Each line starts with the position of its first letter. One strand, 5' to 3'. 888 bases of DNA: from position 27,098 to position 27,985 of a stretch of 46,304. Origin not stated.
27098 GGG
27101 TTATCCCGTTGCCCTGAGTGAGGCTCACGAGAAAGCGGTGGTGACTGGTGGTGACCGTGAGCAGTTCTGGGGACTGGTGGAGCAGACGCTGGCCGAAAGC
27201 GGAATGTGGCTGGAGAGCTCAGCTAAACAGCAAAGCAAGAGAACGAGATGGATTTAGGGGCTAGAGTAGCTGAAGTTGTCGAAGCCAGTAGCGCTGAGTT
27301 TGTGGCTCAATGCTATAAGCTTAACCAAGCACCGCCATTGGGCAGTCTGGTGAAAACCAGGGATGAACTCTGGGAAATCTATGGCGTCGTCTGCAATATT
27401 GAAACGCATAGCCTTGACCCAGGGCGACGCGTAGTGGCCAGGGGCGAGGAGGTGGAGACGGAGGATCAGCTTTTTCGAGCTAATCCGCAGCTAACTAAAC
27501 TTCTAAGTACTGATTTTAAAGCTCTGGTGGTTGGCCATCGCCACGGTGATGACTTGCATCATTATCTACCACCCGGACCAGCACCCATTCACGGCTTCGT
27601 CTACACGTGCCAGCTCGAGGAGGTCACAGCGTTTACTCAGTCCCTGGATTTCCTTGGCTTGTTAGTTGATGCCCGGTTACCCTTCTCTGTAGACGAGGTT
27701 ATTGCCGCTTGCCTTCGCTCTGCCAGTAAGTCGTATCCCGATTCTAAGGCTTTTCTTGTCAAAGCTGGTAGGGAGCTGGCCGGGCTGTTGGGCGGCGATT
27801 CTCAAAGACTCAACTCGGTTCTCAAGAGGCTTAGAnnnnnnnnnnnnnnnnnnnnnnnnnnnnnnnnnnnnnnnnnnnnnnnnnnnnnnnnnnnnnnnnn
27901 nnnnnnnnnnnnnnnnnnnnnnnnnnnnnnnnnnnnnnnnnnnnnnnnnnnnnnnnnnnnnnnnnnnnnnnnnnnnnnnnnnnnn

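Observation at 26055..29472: Self-contained NurA / unknown / HerA three-gene module without Mre11-Rad50: candidate uncharacterised nuclease-translocase system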

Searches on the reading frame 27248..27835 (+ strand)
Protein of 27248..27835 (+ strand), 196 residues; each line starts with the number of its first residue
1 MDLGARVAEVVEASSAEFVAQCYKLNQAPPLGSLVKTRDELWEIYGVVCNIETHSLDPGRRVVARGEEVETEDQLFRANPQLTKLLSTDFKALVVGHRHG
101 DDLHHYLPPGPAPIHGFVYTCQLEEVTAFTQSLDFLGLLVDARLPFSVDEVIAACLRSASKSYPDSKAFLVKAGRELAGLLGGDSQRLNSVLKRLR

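Call 3: search_protein_families(library=pfam, proteins=[window:27248-27835:+], max_evalue=1)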
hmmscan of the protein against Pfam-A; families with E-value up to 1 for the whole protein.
window:27248-27835:+ (196 aa): 1 family
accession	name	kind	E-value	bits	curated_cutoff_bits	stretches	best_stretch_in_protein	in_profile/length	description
PF09378.16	HAS-barrel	-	0.00023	21.6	25.2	1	7-98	1-88/90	HAS barrel domain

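Call 4: search_protein_families(library=padloc, proteins=[window:27248-27835:+], max_evalue=1)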
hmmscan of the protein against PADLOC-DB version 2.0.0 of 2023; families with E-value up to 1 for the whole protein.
window:27248-27835:+ (196 aa): 0 families

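Call 5: search_protein_families(library=ncbifam, proteins=[window:27248-27835:+], max_evalue=1)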
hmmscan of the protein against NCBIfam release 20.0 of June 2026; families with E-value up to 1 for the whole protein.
window:27248-27835:+ (196 aa): 0 families

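Call 6: find_homologous_proteins(query=window:27248-27835:+, max_evalue=0.001)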
Query window:27248-27835:+ (196 aa): 313 proteins with E <= 0.001 among 933 candidates; the best 120 are listed.
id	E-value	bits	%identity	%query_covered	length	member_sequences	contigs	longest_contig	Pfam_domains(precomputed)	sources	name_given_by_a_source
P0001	1.1e-124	432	99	100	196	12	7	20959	-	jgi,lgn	-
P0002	2.4e-98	346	80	100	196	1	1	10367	PF09378.17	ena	-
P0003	1.1e-97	343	79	100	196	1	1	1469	PF09378.17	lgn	-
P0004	1.4e-97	343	79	100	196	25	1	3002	PF09378.17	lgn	-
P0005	1.9e-96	339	79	100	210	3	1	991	-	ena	-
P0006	2.3e-96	339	79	100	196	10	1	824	PF09378.17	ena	-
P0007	3.2e-96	339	79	100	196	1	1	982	PF09378.17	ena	-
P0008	7.4e-96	337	79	100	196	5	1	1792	-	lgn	-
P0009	4.2e-95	335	79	100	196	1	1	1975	-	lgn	-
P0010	5.1e-95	335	77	100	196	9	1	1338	-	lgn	-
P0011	1.1e-94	334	79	100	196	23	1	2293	-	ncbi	-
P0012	8.8e-93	327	77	100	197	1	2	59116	-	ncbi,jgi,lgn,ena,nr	ncbi:MAG TPA: hypothetical protein G4O12_00860 [Dehalococcoidia bacterium]|nr:hypothetical protein [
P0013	2.3e-92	326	77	100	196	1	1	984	PF09378.17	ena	-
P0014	4.1e-92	325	76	100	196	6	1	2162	PF09378.17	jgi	jgi:hypothetical protein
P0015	7.3e-92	324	76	100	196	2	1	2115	-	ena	-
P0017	2.6e-89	316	75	100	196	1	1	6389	PF09378.17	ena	-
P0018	3.7e-89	316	73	100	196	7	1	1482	PF09378.17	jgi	-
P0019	9.4e-89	314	73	100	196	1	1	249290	PF09378.17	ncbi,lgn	-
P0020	1.2e-88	314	72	100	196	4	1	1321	PF09378.17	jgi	jgi:hypothetical protein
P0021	2.3e-88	313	73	100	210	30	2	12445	PF09378.17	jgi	jgi:hypothetical protein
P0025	2.3e-87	310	72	100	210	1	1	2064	PF09378.17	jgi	jgi:hypothetical protein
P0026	3.4e-87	309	71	100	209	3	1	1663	PF09378.17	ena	-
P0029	6.2e-87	308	72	100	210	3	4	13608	PF09378.17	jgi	jgi:hypothetical protein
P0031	4.1e-86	306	71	100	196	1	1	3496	PF09378.17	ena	-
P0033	1.3e-85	304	71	100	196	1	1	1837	PF09378.17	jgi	jgi:hypothetical protein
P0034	1.4e-85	304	71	100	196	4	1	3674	PF09378.17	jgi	-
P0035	1.7e-85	304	70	100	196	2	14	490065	PF09378.17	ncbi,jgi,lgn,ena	-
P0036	7.2e-85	302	70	100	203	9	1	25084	PF09378.17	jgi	-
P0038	1.1e-84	301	71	98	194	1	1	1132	PF09378.17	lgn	-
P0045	3.8e-83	296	70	97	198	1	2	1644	PF09378.17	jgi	-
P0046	4.3e-83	296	69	100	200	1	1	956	PF09378.17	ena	-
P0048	5.8e-83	295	70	99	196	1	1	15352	PF09378.17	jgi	-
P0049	1.2e-82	294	69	98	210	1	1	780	PF09378.17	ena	-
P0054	4.7e-82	292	68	99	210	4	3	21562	PF09378.17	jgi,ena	jgi:hypothetical protein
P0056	9.3e-82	292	68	98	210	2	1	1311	PF09378.17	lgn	-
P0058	3.1e-81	290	68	99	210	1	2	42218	PF09378.17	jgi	jgi:hypothetical protein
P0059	3.7e-81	290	68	100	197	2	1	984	PF09378.17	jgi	jgi:hypothetical protein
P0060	3.7e-81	290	68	98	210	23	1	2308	PF09378.17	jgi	jgi:hypothetical protein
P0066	3.8e-78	280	63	99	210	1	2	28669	PF09378.17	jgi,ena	-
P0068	1.0e-77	278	65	100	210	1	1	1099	PF09378.17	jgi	-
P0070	2.5e-77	277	64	99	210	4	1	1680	PF09378.17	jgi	-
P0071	3.0e-77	277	68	97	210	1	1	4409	PF09378.17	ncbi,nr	ncbi:MAG: hypothetical protein MUO89_02735 [Dehalococcoidia bacterium]|nr:hypothetical protein [Deha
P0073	4.5e-77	276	64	99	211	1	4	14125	PF09378.17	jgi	jgi:hypothetical protein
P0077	1.4e-75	271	63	99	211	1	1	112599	PF09378.17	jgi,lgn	jgi:hypothetical protein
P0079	4.2e-75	270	65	100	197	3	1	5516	PF09378.17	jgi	jgi:hypothetical protein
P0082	2.1e-74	268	65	100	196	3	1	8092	PF09378.17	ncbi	-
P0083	2.5e-74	267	63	99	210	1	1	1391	PF09378.17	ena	-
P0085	8.0e-73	262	63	99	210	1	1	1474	PF09378.17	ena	-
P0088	1.8e-72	261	60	98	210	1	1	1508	PF09378.17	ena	-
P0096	1.5e-71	258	60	100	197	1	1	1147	PF09378.17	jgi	-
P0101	1.2e-70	255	60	100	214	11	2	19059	PF09378.17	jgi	jgi:hypothetical protein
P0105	3.2e-69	251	60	97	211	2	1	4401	PF09378.17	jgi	jgi:hypothetical protein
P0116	2.5e-67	244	56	99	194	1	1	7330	-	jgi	-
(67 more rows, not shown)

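Call 10: find_encoding_contigs(protein=P0035, flank=8000, max_places=4)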
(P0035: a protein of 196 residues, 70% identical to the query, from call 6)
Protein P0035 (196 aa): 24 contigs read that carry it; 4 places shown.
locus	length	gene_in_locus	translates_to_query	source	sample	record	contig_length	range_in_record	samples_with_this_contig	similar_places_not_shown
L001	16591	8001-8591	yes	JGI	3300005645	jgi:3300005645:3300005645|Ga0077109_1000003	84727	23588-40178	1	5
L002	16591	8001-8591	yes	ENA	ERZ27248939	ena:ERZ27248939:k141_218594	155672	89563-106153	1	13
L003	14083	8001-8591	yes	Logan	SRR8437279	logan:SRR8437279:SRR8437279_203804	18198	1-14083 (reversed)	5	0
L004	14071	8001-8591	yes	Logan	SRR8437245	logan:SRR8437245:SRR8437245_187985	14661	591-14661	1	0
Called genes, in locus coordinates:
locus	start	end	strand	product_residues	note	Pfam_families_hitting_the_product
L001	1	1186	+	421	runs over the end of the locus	PF21760:SecD_1st, PF22599:SecDF_P1_head, PF02355:SecD_SecF_C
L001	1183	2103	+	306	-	PF07549:Sec_GG (weak), PF02355:SecD_SecF_C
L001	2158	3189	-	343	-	PF00850:Hist_deacetyl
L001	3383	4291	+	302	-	PF01545:Cation_efflux, PF16916:ZT_dimer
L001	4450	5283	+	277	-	PF02645:DegV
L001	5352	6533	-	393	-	PF00989:PAS, PF08448:PAS_4, PF13426:PAS_9, PF08447:PAS_3, PF00989:PAS, PF08448:PAS_4, PF13188:PAS_8 (weak), PF13426:PAS_9, +1 more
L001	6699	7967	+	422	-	PF09376:NurA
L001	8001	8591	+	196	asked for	PF09378:HAS-barrel (faint)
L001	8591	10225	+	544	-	PF09378:HAS-barrel (weak), PF01935:DUF87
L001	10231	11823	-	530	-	PF00496:SBP_bac_5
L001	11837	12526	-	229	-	PF20582:UPF0758_N, PF12826:HHH_2, PF14520:HHH_5, PF00633:HHH (weak), PF04002:RadC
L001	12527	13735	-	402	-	PF13485:Peptidase_MA_2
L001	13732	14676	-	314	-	PF03462:PCRF, PF00472:RF-1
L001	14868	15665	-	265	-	PF04493:Endonuclease_5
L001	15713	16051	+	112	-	PF00886:Ribosomal_S16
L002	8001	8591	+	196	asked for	PF09378:HAS-barrel (faint)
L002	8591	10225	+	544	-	PF09378:HAS-barrel (weak), PF01935:DUF87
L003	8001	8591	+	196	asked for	PF09378:HAS-barrel (faint)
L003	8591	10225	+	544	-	PF09378:HAS-barrel (weak), PF01935:DUF87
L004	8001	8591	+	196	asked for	PF09378:HAS-barrel (faint)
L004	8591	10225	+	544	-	PF09378:HAS-barrel (weak), PF01935:DUF87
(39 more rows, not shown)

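Call 11: find_encoding_contigs(protein=P0116, flank=8000, max_places=3)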
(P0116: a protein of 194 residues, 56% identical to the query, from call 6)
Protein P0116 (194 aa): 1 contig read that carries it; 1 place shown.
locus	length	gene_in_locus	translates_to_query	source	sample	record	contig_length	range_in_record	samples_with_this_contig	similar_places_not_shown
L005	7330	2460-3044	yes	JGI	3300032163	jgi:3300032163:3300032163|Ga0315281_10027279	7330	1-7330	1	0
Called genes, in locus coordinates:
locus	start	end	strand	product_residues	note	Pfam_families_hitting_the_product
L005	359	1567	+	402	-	PF09376:NurA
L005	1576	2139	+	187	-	-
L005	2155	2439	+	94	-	-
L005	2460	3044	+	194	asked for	-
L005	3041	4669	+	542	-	PF01935:DUF87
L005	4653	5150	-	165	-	PF19620:DUF6125, PF14196:ATC_hydrolase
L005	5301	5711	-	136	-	PF09394:Inhibitor_I42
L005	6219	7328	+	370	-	?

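Call 16: search_solved_structures(query=A1, max_evalue=10, show_alignments=3)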
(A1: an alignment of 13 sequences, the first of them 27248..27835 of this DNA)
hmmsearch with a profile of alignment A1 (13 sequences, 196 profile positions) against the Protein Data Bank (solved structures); distinct sequences matched with E-value up to 10: 1.
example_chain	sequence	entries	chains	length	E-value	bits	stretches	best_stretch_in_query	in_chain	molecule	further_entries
6eci_A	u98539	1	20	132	0.069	15.8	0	20-55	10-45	Pyridoxamine 5'-phosphate oxidase-related, FMN-binding protein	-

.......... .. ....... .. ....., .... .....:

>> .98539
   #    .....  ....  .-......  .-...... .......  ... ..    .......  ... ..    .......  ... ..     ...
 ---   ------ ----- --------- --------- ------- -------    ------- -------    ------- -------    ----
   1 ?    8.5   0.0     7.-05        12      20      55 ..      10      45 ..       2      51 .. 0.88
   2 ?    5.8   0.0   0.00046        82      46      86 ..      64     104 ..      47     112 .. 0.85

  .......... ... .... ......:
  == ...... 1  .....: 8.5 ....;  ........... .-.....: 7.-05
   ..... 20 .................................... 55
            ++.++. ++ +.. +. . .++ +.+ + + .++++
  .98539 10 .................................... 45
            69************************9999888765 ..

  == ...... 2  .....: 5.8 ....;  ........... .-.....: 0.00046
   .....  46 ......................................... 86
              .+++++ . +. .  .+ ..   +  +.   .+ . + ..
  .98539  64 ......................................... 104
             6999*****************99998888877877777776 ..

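Call 20: search_protein_representatives(alignment_id=A1)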
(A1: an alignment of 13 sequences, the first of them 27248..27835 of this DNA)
Query: 13 sequences, 196 profile positions. Proteins with E-value up to 0.001 (for the whole library): 990; up to 1e-10: 659; up to 1e-30: 201. The best 150 are listed.
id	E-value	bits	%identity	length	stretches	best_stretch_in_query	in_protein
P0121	2.7e-88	310.9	-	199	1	5-196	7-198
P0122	1.8e-76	272.3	-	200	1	1-195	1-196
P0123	9.3e-74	263.4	-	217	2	41-196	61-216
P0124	1.0e-70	253.6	-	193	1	5-195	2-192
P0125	2.6e-70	252.2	-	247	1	4-196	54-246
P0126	7.9e-67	240.8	-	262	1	4-196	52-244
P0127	1.7e-66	239.8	-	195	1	4-195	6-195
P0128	3.6e-66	238.7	-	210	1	4-196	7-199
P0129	6.2e-66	237.9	-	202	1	5-196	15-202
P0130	5.8e-65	234.7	-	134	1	63-196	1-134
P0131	2.1e-64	232.9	-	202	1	6-196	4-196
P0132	6.1e-64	231.4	-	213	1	5-195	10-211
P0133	8.0e-64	231.0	-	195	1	6-195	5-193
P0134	2.4e-63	229.5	-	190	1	5-196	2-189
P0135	1.6e-62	226.8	-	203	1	6-195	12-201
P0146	1.2e-57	210.9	-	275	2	1-101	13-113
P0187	3.9e-46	173.3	-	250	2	103-196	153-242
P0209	1.6e-43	164.8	-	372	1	5-195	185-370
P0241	1.2e-39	152.2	-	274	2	42-196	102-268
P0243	3.8e-39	150.5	-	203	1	4-195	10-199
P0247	1.0e-38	149.1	-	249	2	43-195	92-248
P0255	2.1e-37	144.8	-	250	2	31-195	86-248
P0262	2.3e-36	141.4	-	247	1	6-196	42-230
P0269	2.0e-35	138.4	-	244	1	2-195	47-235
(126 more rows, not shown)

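Call 24: find_related_loci(query=A2, collection=genome_contigs, flank=6000)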
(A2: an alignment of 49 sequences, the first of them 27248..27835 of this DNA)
Query A2 (196 aa) in genome_contigs; peptide patterns used: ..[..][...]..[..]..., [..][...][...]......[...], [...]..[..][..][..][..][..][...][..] (x = any residue, [..] = any of these).
232 stretches matched a pattern; 176 encode a relative of the query (tblastn E <= 1e-3); the best 80 are kept; 80 distinct loci.
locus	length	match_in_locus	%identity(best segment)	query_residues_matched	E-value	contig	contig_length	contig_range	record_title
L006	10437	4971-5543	81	6-196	2e-103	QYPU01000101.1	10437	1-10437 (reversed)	MAG: Dehalococcoidia bacterium isolate PowLak16_MAG20 c_000000018628, whole genome shotgun sequence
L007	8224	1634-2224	78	1-196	3e-102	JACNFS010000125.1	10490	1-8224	MAG: Dehalococcoidia bacterium isolate NIOZ-UU108 NIOZ-UU_NODE_7948_length_10490_cov_17.4938, whole genome shotgun seque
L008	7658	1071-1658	77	1-196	2e-102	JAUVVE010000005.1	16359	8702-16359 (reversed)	MAG: Dehalococcoidia bacterium isolate CSMAG_1156 CSMAG_1156_k127_2876933_length_16359_cov_532.8314, whole genome shotgu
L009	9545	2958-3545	77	1-196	4e-101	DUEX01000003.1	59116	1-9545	MAG TPA_asm: Dehalococcoidia bacterium isolate W265 Contig3, whole genome shotgun sequence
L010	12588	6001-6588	76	1-196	3e-100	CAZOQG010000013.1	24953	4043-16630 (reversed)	MAG TPA_asm: uncultured Dehalococcoidales bacterium isolate SRP178699_co3_448 genome assembly, contig: NODE_625_length_2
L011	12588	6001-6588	73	1-196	1e-96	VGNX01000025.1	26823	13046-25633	MAG: Chloroflexi bacterium isolate M_DeepCast_200m_m2_208 M_DeepCast_200m_m2_208_Ga0194113_10002198, whole genome shotgu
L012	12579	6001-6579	73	1-193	3e-95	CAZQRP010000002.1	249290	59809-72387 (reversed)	MAG TPA_asm: uncultured Dehalococcoidales bacterium isolate binchicken_co178_251 genome assembly, contig: NODE_74_length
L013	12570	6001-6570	71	1-190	3e-90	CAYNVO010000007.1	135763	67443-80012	MAG TPA_asm: uncultured Dehalococcoidales bacterium isolate SRP178699_co1_561 genome assembly, contig: NODE_49_length_13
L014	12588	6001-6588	68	1-196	4e-90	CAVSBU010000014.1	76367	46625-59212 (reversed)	MAG: uncultured Chloroflexia bacterium isolate MFD04408.bin.2.15 genome assembly, contig: contig_33427, whole genome sho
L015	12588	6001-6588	68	1-196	9e-89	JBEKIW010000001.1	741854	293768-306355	MAG: Dehalococcoidia bacterium isolate SPRUCE 309 SPRUCE_309_1, whole genome shotgun sequence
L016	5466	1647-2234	64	1-196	9e-84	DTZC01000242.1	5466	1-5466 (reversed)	MAG TPA_asm: Dehalococcoidia bacterium isolate UWMA-0237 k99_495636, whole genome shotgun sequence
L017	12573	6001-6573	65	6-196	1e-82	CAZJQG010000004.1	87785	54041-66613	MAG TPA_asm: uncultured Dehalococcoidales bacterium isolate SRP098346_co1_423 genome assembly, contig: NODE_60_length_87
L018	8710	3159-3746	62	1-196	8e-83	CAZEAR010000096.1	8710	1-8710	MAG TPA_asm: uncultured Dehalococcoidales bacterium isolate binchicken_co294_169 genome assembly, contig: NODE_7173_leng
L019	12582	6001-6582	62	3-196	1e-81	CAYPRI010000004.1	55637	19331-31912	MAG TPA_asm: uncultured Dehalococcoidales bacterium isolate SRP098346_co1_420 genome assembly, contig: NODE_230_length_5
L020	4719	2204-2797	63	1-195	1e-78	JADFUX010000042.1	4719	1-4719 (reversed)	MAG: Chloroflexota bacterium isolate C2.bin.6 k83_1021876, whole genome shotgun sequence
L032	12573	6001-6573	63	6-196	3e-72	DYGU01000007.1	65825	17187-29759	MAG TPA_asm: Dehalococcoides mccartyi isolate BE2012_46_32 Afr_mines_BE2012_248_length_65825_cov_13_716542, whole genome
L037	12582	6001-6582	56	2-196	2e-70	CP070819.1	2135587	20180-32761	MAG: Dehalococcoidia bacterium isolate bin1158 chromosome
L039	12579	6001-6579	54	3-196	9e-70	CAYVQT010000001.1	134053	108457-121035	MAG TPA_asm: uncultured Dehalococcoidia bacterium isolate binchicken_co334_130 genome assembly, contig: NODE_135_length_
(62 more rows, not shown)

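Call 26: predict_structure(alignment_id=A2)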
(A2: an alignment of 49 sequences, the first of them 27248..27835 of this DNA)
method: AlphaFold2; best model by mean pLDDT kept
length: 196 residues; sequences in the alignment: 49
mean_pLDDT: 88.3   pTM: 0.83
mean pLDDT of the five models: 88.3, 87.1, 86.9, 86.5, 86.4
residues with pLDDT >= 90: 133; 70-90: 46; 50-70: 15; < 50: 2
segments of 3 or more residues with pLDDT < 50: none
pLDDT, mean of each block of 10 residues (from residue 1): 76 95 89 93 94 77 59 75 85 95 93 93 95 95 86 96 96 95 90 88
secondary structure, 60 per line:
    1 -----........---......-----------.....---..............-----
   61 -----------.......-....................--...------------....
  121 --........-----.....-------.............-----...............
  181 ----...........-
elements in order: E6-13 E17-22 E34-38 E42-55 H72-78 H80-85 E86-99 E102-104 E117-120 H123-130 H136-140 H148-160 H166-180 H185-195

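Call 29: fold_search(model_id=the predicted structure, library=pdb)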
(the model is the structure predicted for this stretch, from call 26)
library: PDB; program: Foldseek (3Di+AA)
matches with E <= 10: 702; with E <= 0.001: 60
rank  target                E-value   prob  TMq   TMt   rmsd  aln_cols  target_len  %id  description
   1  9x1l_A                2.9e-07  1.00  0.43  0.17   6.8       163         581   14  The cryo-EM structure of HerA-NurA complex with AMPPNP from Thermococcus kodakarensis (released 2026-02-04)
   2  9x1m_A                4.3e-07  1.00  0.47  0.18   4.4       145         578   13  The cryo-EM structure of HerA-NurA complex with AMPPNP and dsDNA from Thermococcus kodakarensis (released 2026-02-04)
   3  4d2i_B                1.9e-06  1.00  0.46  0.21   4.3       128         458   15  Crystal structure of the HerA hexameric DNA translocase from Sulfolobus solfataricus bound to AMP-PNP (released 2014-12-03)
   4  4d2i_A                2.1e-06  1.00  0.45  0.20   4.5       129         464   15  Crystal structure of the HerA hexameric DNA translocase from Sulfolobus solfataricus bound to AMP-PNP (released 2014-12-03)
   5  8zir_P                8.0e-06  1.00  0.46  0.17   2.4       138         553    6  DUF4297-HerA complex (released 2025-03-12)
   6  9c1n_R                1.3e-05  1.00  0.45  0.16   2.6       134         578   13  HerA-DUF4297 assembly 2 (released 2025-06-04)
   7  8ziq_O                1.3e-05  1.00  0.47  0.17   3.5       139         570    8  HerA-DUF4297 complex with DNA (released 2025-03-12)
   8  8zit_Q                1.4e-05  1.00  0.45  0.16   3.1       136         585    7  DUF4297-HerA complex with DNA and ATPgamaS (released 2025-03-12)
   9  8zir_R                1.7e-05  1.00  0.46  0.18   2.6       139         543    6  DUF4297-HerA complex (released 2025-03-12)
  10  8ziq_M                1.9e-05  1.00  0.46  0.16   3.4       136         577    8  HerA-DUF4297 complex with DNA (released 2025-03-12)
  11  8ziq_N                1.9e-05  1.00  0.44  0.16   3.5       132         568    8  HerA-DUF4297 complex with DNA (released 2025-03-12)
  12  8zir_M                2.0e-05  1.00  0.46  0.17   3.1       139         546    7  DUF4297-HerA complex (released 2025-03-12)
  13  7wrw_B                2.0e-05  1.00  0.40  0.15   6.3       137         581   16  Structure of Deinococcus radiodurans HerA (released 2023-02-01)
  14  7wrx_A                2.2e-05  1.00  0.40  0.15   5.9       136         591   15  Structure of Deinococcus radiodurans HerA-ADP complex (released 2023-02-01)
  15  8zir_Q                2.3e-05  1.00  0.46  0.18   2.4       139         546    6  DUF4297-HerA complex (released 2025-03-12)
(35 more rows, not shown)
